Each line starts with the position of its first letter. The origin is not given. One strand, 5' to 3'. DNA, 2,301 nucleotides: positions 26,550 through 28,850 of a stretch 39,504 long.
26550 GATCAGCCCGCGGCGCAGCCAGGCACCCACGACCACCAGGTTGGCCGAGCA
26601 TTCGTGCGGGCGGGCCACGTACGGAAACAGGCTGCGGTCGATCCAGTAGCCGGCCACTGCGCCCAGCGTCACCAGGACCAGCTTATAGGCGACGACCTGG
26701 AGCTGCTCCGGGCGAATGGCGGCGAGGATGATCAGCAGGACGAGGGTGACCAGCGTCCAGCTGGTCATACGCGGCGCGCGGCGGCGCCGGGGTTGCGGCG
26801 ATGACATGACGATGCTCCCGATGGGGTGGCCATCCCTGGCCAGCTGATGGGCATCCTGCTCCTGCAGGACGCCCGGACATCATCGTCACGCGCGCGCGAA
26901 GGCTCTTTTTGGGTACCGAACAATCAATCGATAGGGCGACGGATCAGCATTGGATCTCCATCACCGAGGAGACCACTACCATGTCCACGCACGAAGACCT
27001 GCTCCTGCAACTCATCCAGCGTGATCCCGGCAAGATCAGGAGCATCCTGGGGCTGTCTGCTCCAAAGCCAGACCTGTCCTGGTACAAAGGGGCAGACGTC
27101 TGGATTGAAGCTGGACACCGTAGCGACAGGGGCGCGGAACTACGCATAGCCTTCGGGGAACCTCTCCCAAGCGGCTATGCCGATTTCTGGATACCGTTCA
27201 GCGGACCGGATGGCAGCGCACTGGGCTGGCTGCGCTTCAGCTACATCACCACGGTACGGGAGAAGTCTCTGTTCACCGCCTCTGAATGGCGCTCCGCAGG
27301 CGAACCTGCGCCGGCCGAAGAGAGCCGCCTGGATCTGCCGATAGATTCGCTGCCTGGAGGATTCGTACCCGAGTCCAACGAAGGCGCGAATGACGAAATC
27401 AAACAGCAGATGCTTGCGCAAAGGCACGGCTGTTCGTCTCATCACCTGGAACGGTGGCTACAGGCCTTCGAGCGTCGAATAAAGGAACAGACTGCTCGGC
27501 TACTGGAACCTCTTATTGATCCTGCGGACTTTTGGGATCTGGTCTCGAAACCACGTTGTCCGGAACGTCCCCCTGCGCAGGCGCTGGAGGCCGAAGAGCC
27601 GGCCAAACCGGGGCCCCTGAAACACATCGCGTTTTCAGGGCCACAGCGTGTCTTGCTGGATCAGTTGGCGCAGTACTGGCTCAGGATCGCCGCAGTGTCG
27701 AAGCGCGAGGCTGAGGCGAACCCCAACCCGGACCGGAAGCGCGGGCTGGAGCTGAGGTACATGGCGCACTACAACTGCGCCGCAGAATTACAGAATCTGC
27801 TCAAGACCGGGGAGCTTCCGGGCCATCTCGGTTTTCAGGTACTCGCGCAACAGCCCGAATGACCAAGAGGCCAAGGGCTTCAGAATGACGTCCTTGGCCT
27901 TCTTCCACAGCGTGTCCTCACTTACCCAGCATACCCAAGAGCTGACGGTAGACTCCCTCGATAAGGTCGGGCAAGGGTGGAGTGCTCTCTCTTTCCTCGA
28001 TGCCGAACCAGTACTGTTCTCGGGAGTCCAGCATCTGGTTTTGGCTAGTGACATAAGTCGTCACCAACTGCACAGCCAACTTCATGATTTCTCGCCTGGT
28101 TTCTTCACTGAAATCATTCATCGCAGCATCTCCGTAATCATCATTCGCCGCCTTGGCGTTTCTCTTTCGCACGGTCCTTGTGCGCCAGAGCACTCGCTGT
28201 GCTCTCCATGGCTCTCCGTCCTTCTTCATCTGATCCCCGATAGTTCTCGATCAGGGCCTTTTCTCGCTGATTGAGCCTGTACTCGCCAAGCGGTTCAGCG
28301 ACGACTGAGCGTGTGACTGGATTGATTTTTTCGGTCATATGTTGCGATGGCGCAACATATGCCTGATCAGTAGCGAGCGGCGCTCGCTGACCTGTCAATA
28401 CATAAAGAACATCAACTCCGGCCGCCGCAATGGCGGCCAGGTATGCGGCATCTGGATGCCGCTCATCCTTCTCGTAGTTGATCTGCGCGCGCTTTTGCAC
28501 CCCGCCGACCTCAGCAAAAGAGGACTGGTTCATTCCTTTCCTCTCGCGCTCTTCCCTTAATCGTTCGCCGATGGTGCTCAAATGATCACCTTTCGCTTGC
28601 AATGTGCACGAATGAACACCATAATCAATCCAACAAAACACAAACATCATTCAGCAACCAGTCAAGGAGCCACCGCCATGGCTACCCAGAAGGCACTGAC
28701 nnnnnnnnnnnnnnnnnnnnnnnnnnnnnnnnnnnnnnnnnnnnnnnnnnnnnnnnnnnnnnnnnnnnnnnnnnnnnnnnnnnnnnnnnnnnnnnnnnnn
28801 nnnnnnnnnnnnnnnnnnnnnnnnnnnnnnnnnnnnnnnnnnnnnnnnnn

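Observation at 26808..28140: Unrecognisable 293-aa cargo gene plus a repressor-coupled 67-aa ORF in the lysogeny control region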

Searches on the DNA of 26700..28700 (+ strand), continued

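Call 49: get_annotated_region(hit=H34, flank=1500)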
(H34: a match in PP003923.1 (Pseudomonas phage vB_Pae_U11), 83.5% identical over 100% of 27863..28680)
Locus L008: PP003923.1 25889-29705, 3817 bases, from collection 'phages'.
description: Pseudomonas phage vB_Pae_U11, complete genome.
organism: Pseudomonas phage vB_Pae_U11 (NCBI taxid 3126745)
taxonomy: Viruses
host: Pseudomonas aeruginosa ST773 (NDM-1-producing); source: infection or colonization; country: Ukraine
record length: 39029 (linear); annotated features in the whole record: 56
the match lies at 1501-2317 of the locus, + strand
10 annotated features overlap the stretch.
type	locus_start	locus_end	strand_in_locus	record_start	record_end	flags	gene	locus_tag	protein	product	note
CDS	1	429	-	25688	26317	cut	-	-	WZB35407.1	endolysin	-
CDS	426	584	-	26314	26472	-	-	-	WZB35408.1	hypothetical protein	-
CDS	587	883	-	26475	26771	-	-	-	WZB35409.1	holin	-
CDS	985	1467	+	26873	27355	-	-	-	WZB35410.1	hypothetical protein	-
CDS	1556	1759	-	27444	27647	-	-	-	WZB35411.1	hypothetical protein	-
CDS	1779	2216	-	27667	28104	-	-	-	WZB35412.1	putative transcriptional regulator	ACLAME 282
CDS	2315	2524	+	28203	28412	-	-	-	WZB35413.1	hypothetical protein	-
CDS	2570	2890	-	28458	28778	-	-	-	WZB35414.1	hypothetical protein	-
CDS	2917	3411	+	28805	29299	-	-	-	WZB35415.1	hypothetical protein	-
CDS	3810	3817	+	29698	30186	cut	-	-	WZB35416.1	CII-like transcriptional activator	-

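Call 50: get_annotated_region(hit=H31, flank=1500)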
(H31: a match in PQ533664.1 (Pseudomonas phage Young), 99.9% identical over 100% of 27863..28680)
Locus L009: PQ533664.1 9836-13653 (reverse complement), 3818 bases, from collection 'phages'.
description: Pseudomonas phage Young, complete genome.
organism: Pseudomonas phage Young (NCBI taxid 3377949)
taxonomy: Viruses
host: Pseudomonas aeruginosa PA14; source: McMaster Wright Pseudomonas aeruginosa Clinical Isolate Collection; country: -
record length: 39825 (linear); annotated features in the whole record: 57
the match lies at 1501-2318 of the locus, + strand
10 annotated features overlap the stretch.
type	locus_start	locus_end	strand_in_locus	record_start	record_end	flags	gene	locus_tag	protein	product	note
CDS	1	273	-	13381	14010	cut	-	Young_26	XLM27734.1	lysin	-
CDS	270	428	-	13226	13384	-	-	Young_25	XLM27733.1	hypothetical protein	-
CDS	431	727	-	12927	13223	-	-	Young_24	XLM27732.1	putative inner membrane protein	-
CDS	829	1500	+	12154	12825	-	-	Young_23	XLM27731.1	hypothetical protein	-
CDS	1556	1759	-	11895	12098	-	-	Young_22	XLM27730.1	hypothetical protein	-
CDS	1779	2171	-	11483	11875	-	-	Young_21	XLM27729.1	putative transcriptional regulator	ACLAME 282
CDS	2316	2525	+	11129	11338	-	-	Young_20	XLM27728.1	hypothetical protein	ACLAME 660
CDS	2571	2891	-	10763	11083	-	-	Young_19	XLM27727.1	hypothetical protein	-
CDS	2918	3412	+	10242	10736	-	-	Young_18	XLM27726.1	hypothetical protein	-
CDS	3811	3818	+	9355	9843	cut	-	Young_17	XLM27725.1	hypothetical protein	-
